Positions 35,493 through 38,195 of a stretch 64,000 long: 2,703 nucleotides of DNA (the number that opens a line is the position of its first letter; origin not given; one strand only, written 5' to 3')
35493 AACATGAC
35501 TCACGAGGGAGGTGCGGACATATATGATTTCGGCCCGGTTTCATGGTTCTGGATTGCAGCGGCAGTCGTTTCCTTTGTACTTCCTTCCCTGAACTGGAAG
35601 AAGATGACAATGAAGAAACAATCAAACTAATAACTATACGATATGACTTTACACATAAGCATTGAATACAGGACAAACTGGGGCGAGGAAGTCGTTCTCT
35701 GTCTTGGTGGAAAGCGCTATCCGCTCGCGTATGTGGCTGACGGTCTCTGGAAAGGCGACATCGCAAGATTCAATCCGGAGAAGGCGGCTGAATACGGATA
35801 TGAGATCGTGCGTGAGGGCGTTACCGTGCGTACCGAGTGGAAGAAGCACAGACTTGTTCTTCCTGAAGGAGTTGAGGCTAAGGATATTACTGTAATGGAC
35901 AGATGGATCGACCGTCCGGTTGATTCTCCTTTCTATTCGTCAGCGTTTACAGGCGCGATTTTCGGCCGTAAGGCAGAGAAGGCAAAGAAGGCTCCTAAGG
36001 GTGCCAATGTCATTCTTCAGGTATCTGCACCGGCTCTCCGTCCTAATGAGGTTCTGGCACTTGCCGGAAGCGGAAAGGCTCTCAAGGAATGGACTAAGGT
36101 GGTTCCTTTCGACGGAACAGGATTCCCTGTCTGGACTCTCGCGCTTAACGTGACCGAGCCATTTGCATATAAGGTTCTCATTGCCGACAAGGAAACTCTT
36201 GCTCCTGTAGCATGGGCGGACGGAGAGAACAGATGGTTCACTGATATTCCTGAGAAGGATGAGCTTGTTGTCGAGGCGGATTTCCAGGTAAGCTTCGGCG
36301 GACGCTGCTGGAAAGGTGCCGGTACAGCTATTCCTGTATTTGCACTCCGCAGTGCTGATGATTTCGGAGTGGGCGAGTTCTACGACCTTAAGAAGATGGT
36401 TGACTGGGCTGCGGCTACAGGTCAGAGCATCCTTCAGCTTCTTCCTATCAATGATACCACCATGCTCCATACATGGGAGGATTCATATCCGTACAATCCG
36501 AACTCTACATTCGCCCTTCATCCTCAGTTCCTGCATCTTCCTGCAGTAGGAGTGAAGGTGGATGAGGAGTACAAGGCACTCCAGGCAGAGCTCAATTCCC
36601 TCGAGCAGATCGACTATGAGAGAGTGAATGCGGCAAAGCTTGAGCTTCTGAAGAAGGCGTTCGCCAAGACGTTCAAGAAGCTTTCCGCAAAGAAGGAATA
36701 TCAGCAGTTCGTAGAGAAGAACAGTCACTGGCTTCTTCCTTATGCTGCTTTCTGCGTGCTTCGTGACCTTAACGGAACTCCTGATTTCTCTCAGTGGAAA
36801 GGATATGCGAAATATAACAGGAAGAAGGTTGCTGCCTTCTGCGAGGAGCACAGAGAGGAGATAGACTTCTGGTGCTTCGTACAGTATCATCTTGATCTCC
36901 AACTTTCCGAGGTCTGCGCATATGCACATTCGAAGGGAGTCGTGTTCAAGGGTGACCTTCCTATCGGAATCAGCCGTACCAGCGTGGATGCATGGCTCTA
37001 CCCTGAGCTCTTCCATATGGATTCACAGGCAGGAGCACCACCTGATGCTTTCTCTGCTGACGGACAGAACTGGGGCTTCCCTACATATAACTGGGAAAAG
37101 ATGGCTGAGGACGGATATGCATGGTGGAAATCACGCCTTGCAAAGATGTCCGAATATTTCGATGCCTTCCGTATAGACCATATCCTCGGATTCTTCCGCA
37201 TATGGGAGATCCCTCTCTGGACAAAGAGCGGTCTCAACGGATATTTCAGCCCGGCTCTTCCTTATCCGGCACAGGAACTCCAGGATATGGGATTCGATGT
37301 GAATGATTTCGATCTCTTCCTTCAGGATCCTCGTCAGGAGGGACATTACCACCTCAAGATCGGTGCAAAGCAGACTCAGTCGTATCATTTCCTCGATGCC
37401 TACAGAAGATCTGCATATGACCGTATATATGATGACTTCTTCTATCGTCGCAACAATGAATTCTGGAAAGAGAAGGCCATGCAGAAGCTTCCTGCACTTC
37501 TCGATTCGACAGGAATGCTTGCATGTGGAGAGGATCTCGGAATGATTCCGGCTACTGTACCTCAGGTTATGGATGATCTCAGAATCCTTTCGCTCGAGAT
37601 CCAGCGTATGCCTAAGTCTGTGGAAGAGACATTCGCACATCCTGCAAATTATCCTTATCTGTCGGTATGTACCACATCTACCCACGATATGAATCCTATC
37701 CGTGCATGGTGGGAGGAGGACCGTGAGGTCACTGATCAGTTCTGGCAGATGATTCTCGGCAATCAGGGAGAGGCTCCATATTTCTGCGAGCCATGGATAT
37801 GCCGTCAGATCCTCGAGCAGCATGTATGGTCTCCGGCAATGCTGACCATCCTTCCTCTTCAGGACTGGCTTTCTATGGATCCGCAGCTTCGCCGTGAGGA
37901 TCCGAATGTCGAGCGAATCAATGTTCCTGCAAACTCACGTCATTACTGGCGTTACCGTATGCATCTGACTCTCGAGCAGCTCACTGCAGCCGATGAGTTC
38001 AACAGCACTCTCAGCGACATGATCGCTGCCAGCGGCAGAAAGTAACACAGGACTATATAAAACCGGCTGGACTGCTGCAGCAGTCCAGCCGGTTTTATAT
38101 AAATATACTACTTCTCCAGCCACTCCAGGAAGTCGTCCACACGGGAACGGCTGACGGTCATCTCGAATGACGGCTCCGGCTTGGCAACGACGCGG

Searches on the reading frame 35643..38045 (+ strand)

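Call 96: search_protein_families(library=pfam, proteins=[window:35643-38045:+], max_evalue=0.0001)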
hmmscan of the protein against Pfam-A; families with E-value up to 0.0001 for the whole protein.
window:35643-38045:+ (800 aa): 1 family
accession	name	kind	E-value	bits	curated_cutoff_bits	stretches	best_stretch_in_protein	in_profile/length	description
PF02446.23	Glyco_hydro_77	-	1.3e-151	506.1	25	1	230-774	1-460/465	4-alpha-glucanotransferase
